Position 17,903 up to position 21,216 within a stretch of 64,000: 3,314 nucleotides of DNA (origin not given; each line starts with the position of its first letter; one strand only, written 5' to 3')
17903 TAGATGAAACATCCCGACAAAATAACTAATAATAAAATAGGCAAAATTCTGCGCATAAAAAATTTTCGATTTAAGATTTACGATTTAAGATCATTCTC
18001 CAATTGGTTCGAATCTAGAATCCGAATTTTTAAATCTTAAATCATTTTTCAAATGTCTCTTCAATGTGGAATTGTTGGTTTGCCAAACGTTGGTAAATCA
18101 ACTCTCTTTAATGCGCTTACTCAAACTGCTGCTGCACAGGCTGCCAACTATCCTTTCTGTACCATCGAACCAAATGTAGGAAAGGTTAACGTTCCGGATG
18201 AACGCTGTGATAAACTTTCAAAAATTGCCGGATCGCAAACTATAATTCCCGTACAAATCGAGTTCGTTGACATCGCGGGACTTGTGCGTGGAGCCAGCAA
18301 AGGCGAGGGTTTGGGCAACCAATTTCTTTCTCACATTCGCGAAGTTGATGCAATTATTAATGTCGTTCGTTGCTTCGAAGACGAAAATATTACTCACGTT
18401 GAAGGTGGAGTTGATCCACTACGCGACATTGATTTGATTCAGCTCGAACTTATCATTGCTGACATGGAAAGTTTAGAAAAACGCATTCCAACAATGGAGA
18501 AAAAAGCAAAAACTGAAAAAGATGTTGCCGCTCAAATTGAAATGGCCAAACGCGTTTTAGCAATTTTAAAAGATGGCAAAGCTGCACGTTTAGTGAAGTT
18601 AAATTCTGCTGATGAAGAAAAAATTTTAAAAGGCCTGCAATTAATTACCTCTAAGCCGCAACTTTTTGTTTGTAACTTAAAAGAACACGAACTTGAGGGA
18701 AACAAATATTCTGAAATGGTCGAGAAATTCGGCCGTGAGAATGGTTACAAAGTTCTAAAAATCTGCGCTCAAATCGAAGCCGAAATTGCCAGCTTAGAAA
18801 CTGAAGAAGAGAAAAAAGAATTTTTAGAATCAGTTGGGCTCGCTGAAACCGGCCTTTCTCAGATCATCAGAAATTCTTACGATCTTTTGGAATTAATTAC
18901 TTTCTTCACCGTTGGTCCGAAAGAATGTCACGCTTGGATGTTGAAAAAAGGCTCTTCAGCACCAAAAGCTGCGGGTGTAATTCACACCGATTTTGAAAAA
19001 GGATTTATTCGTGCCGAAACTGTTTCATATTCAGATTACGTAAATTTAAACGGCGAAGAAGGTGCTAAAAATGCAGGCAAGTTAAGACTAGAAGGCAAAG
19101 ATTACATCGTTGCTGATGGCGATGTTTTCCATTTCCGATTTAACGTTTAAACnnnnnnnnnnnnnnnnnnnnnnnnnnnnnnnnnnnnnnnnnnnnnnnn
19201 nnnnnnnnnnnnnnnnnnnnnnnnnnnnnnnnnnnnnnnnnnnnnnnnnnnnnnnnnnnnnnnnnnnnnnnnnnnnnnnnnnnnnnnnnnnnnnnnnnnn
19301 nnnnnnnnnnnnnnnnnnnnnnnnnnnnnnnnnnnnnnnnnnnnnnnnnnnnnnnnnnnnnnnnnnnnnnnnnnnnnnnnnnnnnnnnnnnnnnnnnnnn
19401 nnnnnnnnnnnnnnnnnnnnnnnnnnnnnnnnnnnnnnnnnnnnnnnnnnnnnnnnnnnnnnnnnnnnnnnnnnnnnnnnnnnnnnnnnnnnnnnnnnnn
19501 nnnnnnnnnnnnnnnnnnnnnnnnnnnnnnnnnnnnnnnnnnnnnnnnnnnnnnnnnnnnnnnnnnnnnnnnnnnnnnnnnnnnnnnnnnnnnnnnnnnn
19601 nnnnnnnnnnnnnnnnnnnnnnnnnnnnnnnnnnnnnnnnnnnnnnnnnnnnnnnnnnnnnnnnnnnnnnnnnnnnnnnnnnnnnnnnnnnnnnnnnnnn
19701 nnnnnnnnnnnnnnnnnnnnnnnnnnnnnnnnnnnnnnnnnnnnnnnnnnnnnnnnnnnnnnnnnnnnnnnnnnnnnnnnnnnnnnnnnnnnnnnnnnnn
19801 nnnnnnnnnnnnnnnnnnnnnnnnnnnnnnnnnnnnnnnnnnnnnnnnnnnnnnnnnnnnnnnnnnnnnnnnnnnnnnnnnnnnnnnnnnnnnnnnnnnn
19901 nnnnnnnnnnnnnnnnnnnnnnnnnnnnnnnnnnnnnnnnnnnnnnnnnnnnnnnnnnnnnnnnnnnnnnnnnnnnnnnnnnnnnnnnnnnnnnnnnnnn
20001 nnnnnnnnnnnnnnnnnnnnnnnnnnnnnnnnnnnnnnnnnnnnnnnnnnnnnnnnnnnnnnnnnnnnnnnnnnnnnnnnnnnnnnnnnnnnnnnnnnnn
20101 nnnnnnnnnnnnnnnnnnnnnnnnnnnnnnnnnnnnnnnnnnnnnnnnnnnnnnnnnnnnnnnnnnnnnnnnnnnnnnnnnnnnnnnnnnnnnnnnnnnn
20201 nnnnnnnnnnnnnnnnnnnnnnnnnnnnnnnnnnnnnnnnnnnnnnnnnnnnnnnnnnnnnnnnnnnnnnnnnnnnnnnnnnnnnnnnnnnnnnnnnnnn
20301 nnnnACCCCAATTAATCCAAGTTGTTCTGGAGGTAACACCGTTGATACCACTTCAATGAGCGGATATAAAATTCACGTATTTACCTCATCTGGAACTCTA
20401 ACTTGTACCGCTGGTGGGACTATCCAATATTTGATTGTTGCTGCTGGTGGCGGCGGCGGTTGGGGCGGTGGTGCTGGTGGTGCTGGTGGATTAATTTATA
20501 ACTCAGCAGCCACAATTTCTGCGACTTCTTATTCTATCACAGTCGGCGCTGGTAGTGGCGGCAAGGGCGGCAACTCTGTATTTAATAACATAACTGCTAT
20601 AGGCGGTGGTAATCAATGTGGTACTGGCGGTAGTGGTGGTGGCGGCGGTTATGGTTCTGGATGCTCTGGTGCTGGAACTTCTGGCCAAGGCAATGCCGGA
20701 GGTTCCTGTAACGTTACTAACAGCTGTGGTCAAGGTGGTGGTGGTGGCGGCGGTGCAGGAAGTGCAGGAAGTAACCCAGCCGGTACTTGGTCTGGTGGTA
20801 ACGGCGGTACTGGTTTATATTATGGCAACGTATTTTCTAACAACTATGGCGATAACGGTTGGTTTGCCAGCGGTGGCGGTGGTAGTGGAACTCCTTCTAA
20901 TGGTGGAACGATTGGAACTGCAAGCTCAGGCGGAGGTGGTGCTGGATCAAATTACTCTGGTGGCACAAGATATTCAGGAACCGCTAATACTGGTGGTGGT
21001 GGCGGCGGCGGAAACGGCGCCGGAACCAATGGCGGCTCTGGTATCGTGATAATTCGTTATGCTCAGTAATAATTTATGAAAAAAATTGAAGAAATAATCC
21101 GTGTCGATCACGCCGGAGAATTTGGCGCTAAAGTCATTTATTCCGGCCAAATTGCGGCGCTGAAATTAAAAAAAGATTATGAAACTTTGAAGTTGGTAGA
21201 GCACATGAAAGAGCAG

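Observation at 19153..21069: Prepilin-type N-terminus + LamG + EGF-like Cys-rich stretch + glycine-rich module, inserted between ychF and coq7 with no pilus/T2SS genes nearby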

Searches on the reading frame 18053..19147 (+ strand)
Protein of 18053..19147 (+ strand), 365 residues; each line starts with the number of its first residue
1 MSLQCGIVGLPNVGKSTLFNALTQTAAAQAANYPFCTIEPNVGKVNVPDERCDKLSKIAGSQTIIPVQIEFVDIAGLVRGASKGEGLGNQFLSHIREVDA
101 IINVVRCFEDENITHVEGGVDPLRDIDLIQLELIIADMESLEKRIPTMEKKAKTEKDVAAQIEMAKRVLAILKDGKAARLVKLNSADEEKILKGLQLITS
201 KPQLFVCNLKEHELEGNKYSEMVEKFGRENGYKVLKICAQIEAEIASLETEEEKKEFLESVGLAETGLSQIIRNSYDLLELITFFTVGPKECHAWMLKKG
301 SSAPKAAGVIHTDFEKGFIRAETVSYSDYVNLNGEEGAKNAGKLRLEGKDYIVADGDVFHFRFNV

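Call 25: list_cluster_members(proteins=[P0001, window:18053-19147:+, window:4393-5388:+])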
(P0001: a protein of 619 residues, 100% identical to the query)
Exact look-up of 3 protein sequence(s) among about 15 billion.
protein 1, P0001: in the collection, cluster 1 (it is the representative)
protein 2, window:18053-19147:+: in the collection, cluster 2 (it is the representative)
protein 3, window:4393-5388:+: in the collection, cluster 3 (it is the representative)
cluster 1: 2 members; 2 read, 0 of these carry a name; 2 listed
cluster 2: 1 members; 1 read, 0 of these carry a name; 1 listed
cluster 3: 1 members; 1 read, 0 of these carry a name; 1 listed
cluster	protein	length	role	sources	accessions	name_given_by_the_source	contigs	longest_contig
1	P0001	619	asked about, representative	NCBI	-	-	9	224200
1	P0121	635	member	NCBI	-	-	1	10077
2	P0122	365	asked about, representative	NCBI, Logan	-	-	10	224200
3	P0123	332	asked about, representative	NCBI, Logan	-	-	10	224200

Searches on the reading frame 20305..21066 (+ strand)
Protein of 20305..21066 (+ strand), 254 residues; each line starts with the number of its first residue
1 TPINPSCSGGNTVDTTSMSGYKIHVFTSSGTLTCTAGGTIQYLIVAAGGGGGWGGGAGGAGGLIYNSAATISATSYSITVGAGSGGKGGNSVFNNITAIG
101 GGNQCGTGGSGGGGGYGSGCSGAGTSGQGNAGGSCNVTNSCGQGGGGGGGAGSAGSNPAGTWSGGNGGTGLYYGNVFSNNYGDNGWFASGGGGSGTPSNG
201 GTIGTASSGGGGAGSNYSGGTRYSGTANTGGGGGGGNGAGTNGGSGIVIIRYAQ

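Call 45: predict_structure(alignment_id=A2)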
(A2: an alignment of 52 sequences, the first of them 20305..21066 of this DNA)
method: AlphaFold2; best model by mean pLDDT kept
length: 254 residues; sequences in the alignment: 52
mean_pLDDT: 94.7   pTM: 0.92
mean pLDDT of the five models: 94.7, 94.6, 94.4, 94.3, 94.0
residues with pLDDT >= 90: 217; 70-90: 34; 50-70: 3; < 50: 0
segments of 3 or more residues with pLDDT < 50: none
pLDDT, mean of each block of 10 residues (from residue 1): 85 90 98 97 98 95 98 98 97 98 98 93 98 85 92 96 96 97 98 92 95 88 96 93 98 94
secondary structure, 60 per line:
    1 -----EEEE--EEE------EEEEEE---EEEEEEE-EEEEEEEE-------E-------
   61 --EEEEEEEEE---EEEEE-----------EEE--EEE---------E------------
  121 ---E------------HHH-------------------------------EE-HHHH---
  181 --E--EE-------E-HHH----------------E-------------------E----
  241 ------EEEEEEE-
elements in order: E6-9 E12-14 E21-26 E30-36 E38-45 E63-71 E75-79 E91-93 E96-98 H174-177 E247-253

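Call 63: search_dna_similar(query=window:20305-21066:+, collection=phages, mode=protein, max_evalue=0.001, max_rows=25)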
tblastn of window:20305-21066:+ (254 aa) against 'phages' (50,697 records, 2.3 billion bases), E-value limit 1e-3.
No match.

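Call 76: search_protein_representatives(protein=window:20305-21066:+)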
Query: 254 residues. Proteins with E-value up to 0.001 (for the whole library): 3773; up to 1e-10: 729; up to 1e-30: 6. The best 150 are listed.
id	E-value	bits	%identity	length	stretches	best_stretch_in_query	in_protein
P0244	1.8e-36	142.5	55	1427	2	4-253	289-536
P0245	1.8e-36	142.5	53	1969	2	7-253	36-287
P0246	3.9e-36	141.4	49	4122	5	33-252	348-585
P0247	6.7e-36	140.6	52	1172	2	2-252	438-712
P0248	7.6e-33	130.6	55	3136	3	19-252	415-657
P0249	1.7e-32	129.5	52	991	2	16-253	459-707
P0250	2.3e-30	122.5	56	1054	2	6-252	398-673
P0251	9.0e-30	120.5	54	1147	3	8-253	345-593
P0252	9.5e-30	120.5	58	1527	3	6-253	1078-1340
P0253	1.6e-29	119.7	55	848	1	6-253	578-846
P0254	1.5e-28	116.6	50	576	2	6-252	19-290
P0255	2.2e-28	116.0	51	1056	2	6-253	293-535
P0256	3.2e-28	115.5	49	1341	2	16-253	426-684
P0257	7.7e-28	114.2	57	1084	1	6-253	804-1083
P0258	1.2e-27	113.6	59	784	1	5-253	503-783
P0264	5.6e-24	101.5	55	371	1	11-253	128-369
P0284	7.1e-22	94.6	53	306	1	8-253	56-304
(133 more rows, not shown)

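Call 77: search_protein_families(library=pfam, proteins=[P0244, P0245, P0247, P0249, P0250, P0253, P0254, P0264, P0284], max_evalue=0.0001)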
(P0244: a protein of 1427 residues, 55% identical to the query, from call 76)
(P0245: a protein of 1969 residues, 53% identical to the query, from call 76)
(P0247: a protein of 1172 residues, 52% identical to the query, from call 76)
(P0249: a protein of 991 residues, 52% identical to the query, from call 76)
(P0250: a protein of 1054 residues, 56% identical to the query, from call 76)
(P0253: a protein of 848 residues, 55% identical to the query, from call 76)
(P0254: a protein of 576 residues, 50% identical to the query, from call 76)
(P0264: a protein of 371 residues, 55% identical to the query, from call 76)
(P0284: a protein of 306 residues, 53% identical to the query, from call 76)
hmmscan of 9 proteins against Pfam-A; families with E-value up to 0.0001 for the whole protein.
P0244 (1427 aa): 2 families
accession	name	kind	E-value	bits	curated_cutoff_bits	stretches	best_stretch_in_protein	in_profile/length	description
PF21722.4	Gly_rich_2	-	1.7e-39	136.6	24.3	2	309-535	1-225/226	Glycine-rich domain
PF25788.1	Ig_Rha78A_N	-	1.1e-13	51.8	27.4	1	1214-1317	6-101/105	Rha78A-like, N-terminal immunoglobulin domain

P0245 (1969 aa): 4 families
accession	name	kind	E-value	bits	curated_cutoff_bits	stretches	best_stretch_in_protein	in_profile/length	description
PF18998.6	Flg_new_2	-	1.6e-45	153.4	23.6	5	1381-1453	2-69/73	Divergent InlB B-repeat domain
PF21722.4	Gly_rich_2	-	6.1e-34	118.4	24.3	2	859-1086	1-225/226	Glycine-rich domain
PF13385.13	Laminin_G_3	-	2e-24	86.9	27.6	1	1544-1642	55-151/151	Concanavalin A-like lectin/glucanases superfamily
PF02210.31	Laminin_G_2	-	2.9e-06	28.2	22.9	1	1555-1631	41-123/126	Laminin G domain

P0247 (1172 aa): 1 family
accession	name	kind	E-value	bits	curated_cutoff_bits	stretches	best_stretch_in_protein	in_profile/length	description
PF21722.4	Gly_rich_2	-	3.7e-12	47.2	24.3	2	465-713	3-226/226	Glycine-rich domain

P0249 (991 aa): 4 families
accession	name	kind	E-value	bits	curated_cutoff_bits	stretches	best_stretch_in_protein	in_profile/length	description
PF21722.4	Gly_rich_2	-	8.2e-36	124.6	24.3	2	104-357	1-225/226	Glycine-rich domain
PF01833.30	TIG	-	4.3e-12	46.3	20.9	1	368-447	1-83/84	IPT/TIG domain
PF13385.13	Laminin_G_3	-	8.7e-09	36.1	27.6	1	1-58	95-150/151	Concanavalin A-like lectin/glucanases superfamily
PF00147.23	Fibrinogen_C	-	7.8e-07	29.6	22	1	716-784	4-70/221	Fibrinogen beta and gamma chains, C-terminal globular domain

P0250 (1054 aa): 1 family
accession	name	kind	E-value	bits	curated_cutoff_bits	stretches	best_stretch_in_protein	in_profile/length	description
PF21722.4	Gly_rich_2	-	2.2e-35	123.2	24.3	2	420-673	3-225/226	Glycine-rich domain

P0253 (848 aa): 1 family
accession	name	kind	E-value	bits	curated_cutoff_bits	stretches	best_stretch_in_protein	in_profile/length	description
PF21722.4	Gly_rich_2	-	9.6e-24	85.1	24.3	1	605-845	7-225/226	Glycine-rich domain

P0254 (576 aa): 1 family
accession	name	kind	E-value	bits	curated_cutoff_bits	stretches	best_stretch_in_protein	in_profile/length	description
PF21722.4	Gly_rich_2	-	6.5e-39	134.7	24.3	2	43-290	3-225/226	Glycine-rich domain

P0264 (371 aa): 1 family
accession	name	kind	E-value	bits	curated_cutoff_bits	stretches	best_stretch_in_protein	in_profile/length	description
PF21722.4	Gly_rich_2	-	3.8e-21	76.6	24.3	1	142-368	1-225/226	Glycine-rich domain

P0284 (306 aa): 1 family
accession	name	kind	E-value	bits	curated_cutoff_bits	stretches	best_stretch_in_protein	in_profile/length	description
PF21722.4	Gly_rich_2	-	4.9e-13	50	24.3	1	77-303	3-225/226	Glycine-rich domain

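Call 79: fold_search(model_id=the predicted structure, library=viral)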
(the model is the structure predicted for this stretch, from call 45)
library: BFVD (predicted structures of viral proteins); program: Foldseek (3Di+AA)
matches with E <= 10: 337; with E <= 0.001: 174
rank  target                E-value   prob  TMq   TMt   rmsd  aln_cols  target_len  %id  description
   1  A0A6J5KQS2            1.5e-21  1.00  0.84  0.79   2.8       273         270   37  Glycine-rich domain-containing protein [uncultured Caudovirales phage]
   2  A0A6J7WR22            4.0e-20  1.00  0.80  0.40   3.4       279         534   42  Glycine-rich domain-containing protein [uncultured Caudovirales phage]
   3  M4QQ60                1.1e-19  1.00  0.80  0.46   3.2       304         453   37  (no name in the UniProt tables at hand)
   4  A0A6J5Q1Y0            3.1e-19  1.00  0.81  0.46   3.2       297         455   37  Glycine-rich domain-containing protein [uncultured Caudovirales phage]
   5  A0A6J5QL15            6.2e-19  1.00  0.80  0.55   3.5       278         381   37  Glycine-rich domain-containing protein [uncultured Caudovirales phage]
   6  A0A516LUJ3            9.3e-19  1.00  0.82  0.20   2.5       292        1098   41  (no name in the UniProt tables at hand)
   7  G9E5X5                2.6e-18  1.00  0.83  0.32   3.6       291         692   38  Glycine-rich domain-containing protein [Micromonas pusilla virus SP1]
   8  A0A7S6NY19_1          8.7e-18  1.00  0.76  0.21   6.3       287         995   36  PA14 domain-containing protein [Bathycoccus sp. RCC716 virus 1]
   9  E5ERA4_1              4.8e-17  1.00  0.71  0.16   6.7       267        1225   40  (no name in the UniProt tables at hand)
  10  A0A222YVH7            5.1e-17  1.00  0.76  0.32   4.4       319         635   37  Glycine-rich domain-containing protein [Synechococcus phage Bellamy]
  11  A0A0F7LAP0            1.1e-16  1.00  0.82  0.20   3.1       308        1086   38  Glycine-rich domain-containing protein [uncultured marine virus]
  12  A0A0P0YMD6            1.3e-16  1.00  0.75  0.39   4.4       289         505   34  (no name in the UniProt tables at hand)
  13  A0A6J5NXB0            1.3e-16  1.00  0.77  0.65   4.5       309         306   35  Glycine-rich domain-containing protein [uncultured Caudovirales phage]
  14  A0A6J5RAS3            1.5e-16  1.00  0.70  0.58   6.8       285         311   34  Glycine-rich domain-containing protein [uncultured Caudovirales phage]
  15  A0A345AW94            2.3e-16  1.00  0.79  0.53   4.4       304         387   36  Glycine-rich domain-containing protein [Cyanophage S-TIM4]
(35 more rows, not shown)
